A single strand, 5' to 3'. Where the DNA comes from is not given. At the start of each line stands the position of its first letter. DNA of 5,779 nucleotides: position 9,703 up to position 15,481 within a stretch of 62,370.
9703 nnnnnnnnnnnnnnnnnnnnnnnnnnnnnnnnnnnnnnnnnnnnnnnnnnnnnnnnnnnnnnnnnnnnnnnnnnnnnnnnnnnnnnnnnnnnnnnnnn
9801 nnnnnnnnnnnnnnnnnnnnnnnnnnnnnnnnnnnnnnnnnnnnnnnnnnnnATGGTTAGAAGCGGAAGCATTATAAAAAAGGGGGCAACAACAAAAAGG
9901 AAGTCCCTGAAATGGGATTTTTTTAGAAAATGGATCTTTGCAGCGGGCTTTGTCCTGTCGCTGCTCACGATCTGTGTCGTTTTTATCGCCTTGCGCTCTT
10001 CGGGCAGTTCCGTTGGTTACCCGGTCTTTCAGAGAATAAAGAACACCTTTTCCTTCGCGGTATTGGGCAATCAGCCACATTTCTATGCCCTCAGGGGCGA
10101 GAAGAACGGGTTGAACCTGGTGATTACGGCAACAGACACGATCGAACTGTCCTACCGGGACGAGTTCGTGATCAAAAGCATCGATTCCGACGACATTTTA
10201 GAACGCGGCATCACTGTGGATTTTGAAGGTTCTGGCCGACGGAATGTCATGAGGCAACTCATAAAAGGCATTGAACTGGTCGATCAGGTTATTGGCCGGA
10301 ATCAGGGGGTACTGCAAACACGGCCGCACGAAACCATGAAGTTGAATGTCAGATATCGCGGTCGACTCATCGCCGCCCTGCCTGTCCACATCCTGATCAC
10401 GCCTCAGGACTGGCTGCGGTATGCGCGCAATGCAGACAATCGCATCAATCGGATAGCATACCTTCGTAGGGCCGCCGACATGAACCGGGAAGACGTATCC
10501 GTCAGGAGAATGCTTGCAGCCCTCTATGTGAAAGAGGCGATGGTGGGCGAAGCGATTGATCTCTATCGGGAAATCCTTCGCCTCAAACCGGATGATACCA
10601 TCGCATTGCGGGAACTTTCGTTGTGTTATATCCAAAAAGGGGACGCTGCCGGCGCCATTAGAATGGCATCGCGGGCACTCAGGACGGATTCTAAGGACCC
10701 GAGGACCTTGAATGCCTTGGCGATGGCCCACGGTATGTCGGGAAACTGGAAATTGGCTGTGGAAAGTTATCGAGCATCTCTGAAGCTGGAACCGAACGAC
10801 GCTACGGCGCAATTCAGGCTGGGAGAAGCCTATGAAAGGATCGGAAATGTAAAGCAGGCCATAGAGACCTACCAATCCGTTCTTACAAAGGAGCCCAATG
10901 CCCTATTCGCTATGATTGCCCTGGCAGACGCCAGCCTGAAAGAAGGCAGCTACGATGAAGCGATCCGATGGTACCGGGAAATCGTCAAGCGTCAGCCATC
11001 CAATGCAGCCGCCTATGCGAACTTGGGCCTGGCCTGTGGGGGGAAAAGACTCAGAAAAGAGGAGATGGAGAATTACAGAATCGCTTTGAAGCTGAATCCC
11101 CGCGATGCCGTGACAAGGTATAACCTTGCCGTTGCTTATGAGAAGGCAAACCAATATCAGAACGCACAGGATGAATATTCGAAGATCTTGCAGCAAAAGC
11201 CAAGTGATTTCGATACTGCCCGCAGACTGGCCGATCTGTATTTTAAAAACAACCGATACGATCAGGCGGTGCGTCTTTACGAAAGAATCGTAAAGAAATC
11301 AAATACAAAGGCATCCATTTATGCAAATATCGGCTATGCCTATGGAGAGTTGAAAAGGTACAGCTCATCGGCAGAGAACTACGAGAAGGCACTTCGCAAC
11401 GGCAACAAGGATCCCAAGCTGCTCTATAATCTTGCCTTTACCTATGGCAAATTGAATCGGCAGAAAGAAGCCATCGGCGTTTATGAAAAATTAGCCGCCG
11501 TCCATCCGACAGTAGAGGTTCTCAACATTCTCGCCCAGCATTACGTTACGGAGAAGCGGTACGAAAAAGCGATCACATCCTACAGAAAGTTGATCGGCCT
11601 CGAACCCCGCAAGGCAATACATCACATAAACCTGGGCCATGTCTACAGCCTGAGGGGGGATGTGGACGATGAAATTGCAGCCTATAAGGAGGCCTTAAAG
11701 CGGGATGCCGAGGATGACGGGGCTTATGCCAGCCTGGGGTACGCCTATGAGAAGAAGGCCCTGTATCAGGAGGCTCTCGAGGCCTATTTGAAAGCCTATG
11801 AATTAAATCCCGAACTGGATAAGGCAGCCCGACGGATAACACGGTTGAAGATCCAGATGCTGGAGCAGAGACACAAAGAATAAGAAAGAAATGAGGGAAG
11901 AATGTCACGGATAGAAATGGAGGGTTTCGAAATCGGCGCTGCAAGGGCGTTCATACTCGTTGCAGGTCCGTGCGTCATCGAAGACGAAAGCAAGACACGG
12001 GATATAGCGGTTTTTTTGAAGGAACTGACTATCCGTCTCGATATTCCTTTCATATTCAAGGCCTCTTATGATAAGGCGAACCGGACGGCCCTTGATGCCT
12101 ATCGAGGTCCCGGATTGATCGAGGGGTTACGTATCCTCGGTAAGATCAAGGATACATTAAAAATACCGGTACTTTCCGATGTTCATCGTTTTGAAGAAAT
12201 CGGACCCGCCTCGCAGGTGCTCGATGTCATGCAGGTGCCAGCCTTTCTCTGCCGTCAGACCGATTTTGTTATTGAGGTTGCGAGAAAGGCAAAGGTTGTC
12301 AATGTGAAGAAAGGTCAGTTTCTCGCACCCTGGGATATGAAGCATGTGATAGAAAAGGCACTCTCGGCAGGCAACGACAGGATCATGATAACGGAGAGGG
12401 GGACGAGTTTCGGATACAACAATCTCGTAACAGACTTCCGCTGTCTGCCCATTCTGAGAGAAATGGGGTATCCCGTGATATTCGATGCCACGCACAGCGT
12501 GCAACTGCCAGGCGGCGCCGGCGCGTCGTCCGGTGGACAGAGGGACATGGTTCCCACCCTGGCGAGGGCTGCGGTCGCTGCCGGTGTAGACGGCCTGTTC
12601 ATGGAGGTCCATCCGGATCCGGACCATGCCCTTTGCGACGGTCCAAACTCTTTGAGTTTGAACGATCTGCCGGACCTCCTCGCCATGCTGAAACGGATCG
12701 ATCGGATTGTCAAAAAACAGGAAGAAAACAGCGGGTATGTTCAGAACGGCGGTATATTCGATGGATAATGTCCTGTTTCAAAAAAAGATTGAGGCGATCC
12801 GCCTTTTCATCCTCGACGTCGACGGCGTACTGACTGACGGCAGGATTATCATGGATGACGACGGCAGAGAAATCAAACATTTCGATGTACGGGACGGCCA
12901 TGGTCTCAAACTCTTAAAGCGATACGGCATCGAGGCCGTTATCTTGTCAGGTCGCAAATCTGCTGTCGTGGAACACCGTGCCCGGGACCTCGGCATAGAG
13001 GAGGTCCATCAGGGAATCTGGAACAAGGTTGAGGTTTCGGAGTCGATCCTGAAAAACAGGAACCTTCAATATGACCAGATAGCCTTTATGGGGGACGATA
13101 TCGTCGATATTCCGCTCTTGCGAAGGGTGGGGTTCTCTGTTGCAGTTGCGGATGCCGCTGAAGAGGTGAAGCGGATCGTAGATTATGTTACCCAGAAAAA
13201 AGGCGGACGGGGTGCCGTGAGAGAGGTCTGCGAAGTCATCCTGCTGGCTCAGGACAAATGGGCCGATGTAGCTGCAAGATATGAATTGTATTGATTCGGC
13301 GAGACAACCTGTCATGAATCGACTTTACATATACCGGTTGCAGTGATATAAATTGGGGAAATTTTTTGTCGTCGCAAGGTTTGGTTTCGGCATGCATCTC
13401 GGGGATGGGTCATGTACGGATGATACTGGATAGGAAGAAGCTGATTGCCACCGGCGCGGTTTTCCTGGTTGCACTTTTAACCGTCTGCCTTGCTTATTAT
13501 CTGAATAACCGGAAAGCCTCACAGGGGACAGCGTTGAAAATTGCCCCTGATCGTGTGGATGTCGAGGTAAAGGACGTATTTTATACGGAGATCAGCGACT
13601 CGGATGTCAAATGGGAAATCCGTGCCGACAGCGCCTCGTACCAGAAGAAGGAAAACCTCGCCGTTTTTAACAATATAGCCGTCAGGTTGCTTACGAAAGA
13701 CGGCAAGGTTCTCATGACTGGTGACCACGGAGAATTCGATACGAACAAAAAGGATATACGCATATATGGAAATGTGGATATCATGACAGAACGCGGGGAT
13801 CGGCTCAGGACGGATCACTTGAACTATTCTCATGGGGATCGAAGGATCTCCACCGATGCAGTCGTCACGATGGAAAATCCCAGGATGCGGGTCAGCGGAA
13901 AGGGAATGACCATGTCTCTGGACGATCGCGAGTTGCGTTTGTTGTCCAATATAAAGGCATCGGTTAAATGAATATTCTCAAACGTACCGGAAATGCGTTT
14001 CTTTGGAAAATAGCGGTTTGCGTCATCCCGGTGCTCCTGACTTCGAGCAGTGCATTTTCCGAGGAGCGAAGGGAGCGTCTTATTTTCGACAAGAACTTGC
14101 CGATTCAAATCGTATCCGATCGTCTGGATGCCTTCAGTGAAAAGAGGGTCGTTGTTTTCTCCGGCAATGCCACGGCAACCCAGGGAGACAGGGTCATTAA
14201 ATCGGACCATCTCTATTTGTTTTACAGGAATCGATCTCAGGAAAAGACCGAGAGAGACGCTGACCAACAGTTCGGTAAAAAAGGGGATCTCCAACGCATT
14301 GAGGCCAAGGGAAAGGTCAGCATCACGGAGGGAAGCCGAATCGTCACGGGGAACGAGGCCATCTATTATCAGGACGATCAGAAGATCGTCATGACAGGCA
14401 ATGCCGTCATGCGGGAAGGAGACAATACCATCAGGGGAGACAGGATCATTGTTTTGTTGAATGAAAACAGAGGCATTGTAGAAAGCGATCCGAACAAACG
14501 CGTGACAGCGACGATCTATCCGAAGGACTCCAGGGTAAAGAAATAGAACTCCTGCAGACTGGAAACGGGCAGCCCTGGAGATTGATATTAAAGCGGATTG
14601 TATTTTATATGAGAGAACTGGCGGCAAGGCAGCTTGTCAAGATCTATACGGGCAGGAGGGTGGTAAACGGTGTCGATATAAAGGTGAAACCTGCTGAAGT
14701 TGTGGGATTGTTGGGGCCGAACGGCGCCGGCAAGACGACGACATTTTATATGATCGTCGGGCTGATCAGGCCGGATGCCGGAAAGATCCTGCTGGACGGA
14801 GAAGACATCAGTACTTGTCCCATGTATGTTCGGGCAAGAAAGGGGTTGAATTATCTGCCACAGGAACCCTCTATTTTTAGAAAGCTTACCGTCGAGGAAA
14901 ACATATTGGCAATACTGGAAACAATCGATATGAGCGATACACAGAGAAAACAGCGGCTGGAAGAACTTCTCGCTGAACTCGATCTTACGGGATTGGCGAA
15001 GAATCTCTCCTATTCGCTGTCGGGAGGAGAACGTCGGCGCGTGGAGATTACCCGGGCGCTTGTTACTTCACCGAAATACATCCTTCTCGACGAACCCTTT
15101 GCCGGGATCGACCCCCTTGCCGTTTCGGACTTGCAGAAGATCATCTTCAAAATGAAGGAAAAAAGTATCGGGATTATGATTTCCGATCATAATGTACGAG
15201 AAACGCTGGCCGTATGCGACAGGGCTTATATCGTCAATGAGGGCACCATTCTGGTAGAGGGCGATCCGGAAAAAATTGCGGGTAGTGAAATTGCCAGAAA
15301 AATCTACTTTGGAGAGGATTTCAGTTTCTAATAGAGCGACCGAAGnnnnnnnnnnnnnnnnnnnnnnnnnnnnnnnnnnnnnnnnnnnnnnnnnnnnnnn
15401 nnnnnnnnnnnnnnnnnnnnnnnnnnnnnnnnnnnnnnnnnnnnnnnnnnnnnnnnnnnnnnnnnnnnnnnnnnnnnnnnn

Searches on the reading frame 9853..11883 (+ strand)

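Call 51: search_protein_families(library=pfam, proteins=[window:9853-11883:+], max_evalue=1e-8)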
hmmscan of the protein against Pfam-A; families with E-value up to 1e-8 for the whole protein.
window:9853-11883:+ (676 aa): 19 families
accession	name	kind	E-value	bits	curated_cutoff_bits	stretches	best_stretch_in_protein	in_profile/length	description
PF07719.23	TPR_2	-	5e-51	167.1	27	0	284-316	2-34/34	Tetratricopeptide repeat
PF00515.34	TPR_1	-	1.8e-46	154.6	27.8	0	420-452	2-34/34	Tetratricopeptide repeat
PF13414.12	TPR_11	-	2.1e-43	146.2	26.8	0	297-331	8-42/42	TPR repeat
PF13432.12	TPR_16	-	5.2e-43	145.5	32.7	0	288-348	2-62/65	Tetratricopeptide repeat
PF13181.12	TPR_8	-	7.2e-42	138.4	25.7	0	624-654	3-33/34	Tetratricopeptide repeat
PF13428.12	TPR_14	-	7.2e-39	128.7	23.5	0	355-392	5-42/44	Tetratricopeptide repeat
PF13431.12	TPR_17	-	1.7e-38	128.1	24.4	0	408-439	2-33/34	Tetratricopeptide repeat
PF14559.12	TPR_19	-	8.1e-37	125.8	25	0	432-483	4-55/68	Tetratricopeptide repeat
PF13176.12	TPR_7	-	2.8e-31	105.3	27.9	0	322-347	4-31/36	Tetratricopeptide repeat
PF25063.1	ARM_TT21_C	-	3.6e-28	99.3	35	1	459-555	101-198/209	Tetratricopeptide repeat protein 21 C-terminal ARM domain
PF13424.12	TPR_12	-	6.3e-28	97.2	30.1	0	284-344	4-72/77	Tetratricopeptide repeat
PF13174.12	TPR_6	-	3.3e-23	81.1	26.3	0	319-349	2-32/33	Tetratricopeptide repeat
PF23914.1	TPR_CcmH_CycH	-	2.1e-20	73.6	42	0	276-385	43-155/158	Cytochrome c-type biogenesis protein H TPR domain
PF24575.1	TPR_Slam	-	1.2e-16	61.4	35.2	0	419-472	47-100/104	Surface lipoprotein assembly modifier, N-terminal TPR repeats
PF13371.12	TPR_9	-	4e-15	56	35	0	257-319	3-65/73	Tetratricopeptide repeat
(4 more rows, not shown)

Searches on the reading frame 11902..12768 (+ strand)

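Call 51: search_protein_families(library=pfam, proteins=[window:11902-12768:+], max_evalue=1e-8)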
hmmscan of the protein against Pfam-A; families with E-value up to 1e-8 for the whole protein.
window:11902-12768:+ (288 aa): 1 family
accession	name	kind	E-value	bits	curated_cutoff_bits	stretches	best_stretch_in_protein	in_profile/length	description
PF00793.26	DAHP_synth_1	-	1.5e-68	231.1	25.5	1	8-271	9-269/270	DAHP synthetase I family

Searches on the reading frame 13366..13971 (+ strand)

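Call 52: search_protein_families(library=pfam, proteins=[window:13366-13971:+], max_evalue=1e-8)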
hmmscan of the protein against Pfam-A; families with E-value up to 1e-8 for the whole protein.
window:13366-13971:+ (201 aa): 1 family
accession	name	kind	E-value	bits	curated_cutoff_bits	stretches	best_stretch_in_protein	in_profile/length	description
PF06835.18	LptC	-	5.5e-26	91.7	21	1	35-199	2-173/175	Lipopolysaccharide-assembly, LptC-related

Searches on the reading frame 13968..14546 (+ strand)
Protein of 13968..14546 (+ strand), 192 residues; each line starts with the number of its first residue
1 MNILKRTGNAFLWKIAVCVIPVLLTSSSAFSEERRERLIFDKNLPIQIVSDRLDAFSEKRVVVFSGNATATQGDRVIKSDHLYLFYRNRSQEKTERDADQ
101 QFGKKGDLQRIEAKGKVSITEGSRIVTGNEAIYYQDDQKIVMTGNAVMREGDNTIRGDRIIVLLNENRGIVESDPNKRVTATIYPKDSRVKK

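Call 52: search_protein_families(library=pfam, proteins=[window:13968-14546:+], max_evalue=1e-8)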
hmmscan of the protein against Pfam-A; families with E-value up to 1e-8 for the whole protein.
window:13968-14546:+ (192 aa): 1 family
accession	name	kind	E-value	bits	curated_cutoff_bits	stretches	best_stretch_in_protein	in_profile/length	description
PF03968.19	LptD_N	-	6.7e-20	71.8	20.4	1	47-167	1-112/113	LptA/(LptD N-terminal domain) LPS transport protein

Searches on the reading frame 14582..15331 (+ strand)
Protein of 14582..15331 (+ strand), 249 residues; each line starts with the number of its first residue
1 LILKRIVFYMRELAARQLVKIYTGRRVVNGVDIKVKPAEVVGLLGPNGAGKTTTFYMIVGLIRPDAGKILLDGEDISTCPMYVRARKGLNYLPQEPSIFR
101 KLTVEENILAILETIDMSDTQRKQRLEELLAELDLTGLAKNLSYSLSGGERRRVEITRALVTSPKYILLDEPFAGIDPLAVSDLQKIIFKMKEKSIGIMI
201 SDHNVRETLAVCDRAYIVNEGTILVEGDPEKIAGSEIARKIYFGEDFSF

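Call 52: search_protein_families(library=pfam, proteins=[window:14582-15331:+], max_evalue=1e-8)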
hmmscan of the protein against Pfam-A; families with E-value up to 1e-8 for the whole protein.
window:14582-15331:+ (249 aa): 1 family
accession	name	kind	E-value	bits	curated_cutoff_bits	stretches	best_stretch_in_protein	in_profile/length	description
PF00005.33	ABC_tran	-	7.8e-37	127.4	25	1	29-174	2-137/137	ABC transporter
